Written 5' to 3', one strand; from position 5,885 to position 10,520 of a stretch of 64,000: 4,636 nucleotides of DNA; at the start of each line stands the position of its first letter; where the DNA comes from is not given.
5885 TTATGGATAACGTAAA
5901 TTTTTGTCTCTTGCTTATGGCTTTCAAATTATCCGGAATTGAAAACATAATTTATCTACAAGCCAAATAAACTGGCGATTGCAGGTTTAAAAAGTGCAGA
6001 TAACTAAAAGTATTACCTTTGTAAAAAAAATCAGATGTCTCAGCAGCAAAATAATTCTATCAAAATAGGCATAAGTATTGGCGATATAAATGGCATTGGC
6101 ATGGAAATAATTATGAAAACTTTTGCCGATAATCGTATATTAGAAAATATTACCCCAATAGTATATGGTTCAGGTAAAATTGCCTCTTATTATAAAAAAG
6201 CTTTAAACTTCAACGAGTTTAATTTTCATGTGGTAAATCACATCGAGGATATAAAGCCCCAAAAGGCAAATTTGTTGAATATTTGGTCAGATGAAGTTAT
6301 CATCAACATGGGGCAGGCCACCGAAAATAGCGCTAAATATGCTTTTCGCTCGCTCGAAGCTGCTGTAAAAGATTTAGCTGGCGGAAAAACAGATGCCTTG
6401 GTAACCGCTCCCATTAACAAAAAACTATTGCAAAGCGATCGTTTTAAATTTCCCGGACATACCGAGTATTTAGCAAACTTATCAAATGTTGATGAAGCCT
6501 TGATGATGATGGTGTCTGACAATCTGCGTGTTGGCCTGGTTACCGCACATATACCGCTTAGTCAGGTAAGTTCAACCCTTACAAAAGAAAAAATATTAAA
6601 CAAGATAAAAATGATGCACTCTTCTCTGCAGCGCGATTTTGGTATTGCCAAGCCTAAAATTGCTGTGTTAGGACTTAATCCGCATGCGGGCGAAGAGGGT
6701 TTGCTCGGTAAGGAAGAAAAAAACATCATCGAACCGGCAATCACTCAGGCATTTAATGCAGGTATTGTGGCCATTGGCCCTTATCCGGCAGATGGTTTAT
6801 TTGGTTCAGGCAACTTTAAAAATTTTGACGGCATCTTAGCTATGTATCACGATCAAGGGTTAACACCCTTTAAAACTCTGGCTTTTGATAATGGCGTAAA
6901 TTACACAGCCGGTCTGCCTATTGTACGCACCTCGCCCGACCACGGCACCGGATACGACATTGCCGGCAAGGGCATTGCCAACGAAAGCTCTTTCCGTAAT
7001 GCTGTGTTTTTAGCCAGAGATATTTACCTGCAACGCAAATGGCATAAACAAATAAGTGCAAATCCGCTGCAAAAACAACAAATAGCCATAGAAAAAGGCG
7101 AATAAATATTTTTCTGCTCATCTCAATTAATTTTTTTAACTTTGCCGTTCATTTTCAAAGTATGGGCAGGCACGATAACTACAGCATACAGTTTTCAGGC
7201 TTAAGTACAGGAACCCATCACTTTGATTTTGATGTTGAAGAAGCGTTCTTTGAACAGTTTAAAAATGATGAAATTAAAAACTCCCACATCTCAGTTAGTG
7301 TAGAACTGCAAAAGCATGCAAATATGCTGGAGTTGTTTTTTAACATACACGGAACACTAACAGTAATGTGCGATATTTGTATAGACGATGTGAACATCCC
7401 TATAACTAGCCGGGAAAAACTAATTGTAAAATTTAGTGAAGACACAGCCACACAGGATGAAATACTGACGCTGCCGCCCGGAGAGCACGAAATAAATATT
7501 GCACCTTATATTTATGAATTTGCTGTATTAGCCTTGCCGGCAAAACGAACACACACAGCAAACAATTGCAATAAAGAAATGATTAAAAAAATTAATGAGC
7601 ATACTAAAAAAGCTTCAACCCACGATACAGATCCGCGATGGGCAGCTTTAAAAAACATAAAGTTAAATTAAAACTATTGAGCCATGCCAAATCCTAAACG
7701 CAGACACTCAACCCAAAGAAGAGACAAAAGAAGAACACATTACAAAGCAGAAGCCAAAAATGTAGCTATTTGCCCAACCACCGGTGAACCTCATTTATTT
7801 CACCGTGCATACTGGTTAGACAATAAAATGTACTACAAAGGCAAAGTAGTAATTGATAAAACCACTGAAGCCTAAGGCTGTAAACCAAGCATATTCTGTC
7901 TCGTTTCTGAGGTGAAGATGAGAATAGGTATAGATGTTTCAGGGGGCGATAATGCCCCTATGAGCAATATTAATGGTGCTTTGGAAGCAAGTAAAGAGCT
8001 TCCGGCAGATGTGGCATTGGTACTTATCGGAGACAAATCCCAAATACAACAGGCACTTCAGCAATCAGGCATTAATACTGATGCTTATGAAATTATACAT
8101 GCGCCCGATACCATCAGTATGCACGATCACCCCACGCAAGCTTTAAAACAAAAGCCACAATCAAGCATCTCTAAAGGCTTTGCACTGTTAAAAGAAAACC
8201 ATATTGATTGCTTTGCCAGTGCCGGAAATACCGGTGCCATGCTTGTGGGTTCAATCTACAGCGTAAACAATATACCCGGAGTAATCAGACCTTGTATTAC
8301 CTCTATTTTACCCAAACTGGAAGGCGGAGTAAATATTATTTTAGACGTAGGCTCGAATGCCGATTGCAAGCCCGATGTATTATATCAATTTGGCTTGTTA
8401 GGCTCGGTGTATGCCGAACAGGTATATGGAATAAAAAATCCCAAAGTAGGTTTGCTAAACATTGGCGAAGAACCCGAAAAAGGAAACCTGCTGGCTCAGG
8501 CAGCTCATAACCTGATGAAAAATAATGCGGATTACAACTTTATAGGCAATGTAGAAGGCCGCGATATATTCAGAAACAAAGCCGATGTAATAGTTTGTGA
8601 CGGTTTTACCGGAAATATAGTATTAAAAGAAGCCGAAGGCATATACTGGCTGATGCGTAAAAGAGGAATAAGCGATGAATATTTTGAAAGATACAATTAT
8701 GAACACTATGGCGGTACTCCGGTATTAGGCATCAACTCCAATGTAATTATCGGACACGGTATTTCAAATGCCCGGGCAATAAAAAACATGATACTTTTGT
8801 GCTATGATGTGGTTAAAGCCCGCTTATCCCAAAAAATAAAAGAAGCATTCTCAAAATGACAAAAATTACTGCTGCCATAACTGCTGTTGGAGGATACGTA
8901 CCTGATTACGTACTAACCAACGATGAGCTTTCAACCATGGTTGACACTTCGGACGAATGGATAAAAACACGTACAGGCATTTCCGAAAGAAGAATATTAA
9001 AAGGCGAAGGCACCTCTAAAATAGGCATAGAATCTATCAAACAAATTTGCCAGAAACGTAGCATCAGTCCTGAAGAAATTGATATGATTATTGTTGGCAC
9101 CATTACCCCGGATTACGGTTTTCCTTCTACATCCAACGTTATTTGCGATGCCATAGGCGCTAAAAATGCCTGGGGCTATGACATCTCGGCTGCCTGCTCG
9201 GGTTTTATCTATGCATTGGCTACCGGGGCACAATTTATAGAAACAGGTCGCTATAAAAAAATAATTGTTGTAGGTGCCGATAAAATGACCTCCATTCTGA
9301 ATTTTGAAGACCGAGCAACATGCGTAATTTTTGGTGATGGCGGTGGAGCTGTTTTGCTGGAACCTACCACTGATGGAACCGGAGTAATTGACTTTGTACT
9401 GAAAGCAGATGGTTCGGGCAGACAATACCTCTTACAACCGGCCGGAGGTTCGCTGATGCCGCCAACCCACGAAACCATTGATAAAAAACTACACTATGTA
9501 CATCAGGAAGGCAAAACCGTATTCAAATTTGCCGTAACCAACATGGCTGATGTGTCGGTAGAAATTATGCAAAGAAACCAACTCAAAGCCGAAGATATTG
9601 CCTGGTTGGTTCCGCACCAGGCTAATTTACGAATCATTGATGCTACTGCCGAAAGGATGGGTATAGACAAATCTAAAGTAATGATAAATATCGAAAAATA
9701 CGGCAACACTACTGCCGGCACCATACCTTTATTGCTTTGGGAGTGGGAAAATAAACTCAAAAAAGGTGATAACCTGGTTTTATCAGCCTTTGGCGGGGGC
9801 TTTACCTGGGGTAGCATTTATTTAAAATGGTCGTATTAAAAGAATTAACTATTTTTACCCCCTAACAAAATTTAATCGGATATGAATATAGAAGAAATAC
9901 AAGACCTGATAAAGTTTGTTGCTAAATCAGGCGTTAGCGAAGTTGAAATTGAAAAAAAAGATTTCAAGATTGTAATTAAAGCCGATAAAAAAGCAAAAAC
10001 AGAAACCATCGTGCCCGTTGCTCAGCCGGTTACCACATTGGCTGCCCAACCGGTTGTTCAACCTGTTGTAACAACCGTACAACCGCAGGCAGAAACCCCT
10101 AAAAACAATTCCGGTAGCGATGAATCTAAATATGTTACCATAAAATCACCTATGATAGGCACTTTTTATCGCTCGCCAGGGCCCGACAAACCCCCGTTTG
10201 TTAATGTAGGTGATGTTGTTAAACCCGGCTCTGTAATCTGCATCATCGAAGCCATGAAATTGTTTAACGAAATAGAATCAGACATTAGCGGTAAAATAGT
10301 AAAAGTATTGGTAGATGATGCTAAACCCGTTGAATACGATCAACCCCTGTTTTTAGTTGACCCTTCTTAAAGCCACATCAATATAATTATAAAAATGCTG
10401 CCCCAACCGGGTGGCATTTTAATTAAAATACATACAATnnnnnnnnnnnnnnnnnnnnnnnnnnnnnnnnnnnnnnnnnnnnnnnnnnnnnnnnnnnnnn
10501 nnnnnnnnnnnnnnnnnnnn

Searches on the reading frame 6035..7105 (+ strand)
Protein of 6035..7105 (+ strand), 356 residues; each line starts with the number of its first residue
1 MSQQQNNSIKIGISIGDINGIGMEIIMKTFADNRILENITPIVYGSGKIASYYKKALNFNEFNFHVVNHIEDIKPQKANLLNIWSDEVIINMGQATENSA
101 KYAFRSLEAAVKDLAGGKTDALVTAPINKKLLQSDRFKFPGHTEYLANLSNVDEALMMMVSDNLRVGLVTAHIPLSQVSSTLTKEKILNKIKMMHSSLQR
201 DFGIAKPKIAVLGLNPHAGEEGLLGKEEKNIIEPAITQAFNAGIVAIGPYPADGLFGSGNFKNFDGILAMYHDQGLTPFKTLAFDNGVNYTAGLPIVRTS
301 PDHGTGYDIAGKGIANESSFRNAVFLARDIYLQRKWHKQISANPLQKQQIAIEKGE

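Call 24: search_protein_families(library=pfam, proteins=[window:6035-7105:+], max_evalue=0.001)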
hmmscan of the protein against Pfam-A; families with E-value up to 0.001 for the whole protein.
window:6035-7105:+ (356 aa): 1 family
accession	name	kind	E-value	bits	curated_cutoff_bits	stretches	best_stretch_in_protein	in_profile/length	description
PF04166.17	PdxA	-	1.6e-116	389.1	27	1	39-327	3-286/286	Pyridoxal phosphate biosynthetic protein PdxA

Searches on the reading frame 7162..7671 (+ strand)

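Call 24: search_protein_families(library=pfam, proteins=[window:7162-7671:+], max_evalue=0.001)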
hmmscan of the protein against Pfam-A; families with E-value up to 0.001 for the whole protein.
window:7162-7671:+ (169 aa): 1 family
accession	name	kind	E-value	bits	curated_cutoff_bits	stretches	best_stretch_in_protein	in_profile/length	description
PF02620.22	YceD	-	1.9e-19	70.3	33.2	1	60-167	3-119/119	Large ribosomal RNA subunit accumulation protein YceD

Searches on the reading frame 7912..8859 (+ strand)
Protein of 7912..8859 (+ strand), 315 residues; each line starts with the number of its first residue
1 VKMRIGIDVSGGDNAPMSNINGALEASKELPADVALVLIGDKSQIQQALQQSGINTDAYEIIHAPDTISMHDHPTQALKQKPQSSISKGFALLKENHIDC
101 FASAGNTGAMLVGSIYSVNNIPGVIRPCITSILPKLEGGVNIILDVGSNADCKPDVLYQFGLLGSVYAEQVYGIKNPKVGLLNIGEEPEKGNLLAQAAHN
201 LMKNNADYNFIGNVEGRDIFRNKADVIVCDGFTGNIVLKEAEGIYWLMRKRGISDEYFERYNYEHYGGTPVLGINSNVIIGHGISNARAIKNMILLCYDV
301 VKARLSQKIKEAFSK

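Call 24: search_protein_families(library=pfam, proteins=[window:7912-8859:+], max_evalue=0.001)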
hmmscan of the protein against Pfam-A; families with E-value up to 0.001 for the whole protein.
window:7912-8859:+ (315 aa): 1 family
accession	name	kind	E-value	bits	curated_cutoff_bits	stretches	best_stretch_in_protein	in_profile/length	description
PF02504.20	FA_synthesis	-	1e-87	294.7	29.1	2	3-245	1-242/324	Fatty acid synthesis protein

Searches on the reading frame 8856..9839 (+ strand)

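Call 24: search_protein_families(library=pfam, proteins=[window:8856-9839:+], max_evalue=0.001)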
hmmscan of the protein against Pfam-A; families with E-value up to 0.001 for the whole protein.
window:8856-9839:+ (327 aa): 3 families
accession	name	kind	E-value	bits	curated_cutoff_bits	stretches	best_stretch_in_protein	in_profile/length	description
PF08541.16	ACP_syn_III_C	-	3.5e-33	114.1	26.6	1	238-325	1-90/90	3-Oxoacyl-[acyl-carrier-protein (ACP)] synthase III C terminal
PF08545.16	ACP_syn_III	-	1.1e-29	102.6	24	1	108-186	1-80/80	3-Oxoacyl-[acyl-carrier-protein (ACP)] synthase III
PF00108.29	Thiolase_N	-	4.9e-08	33.1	26.4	1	39-147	8-118/260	Thiolase, N-terminal domain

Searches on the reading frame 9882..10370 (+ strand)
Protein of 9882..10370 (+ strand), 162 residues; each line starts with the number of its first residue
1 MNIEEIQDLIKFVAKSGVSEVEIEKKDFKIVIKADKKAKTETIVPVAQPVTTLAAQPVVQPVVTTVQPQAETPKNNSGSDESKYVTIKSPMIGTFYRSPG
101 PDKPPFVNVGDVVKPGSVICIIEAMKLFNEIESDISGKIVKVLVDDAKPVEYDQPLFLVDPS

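Call 24: search_protein_families(library=pfam, proteins=[window:9882-10370:+], max_evalue=0.001)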
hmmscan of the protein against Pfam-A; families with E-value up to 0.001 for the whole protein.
window:9882-10370:+ (162 aa): 2 families
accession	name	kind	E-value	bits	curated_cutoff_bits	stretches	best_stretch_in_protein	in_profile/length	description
PF00364.28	Biotin_lipoyl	-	9.8e-21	73.8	22.1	1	86-157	2-71/73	Biotin-requiring enzyme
PF13533.13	Biotin_lipoyl_2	-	0.00012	22.3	29.8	0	131-157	3-29/32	Biotin-lipoyl like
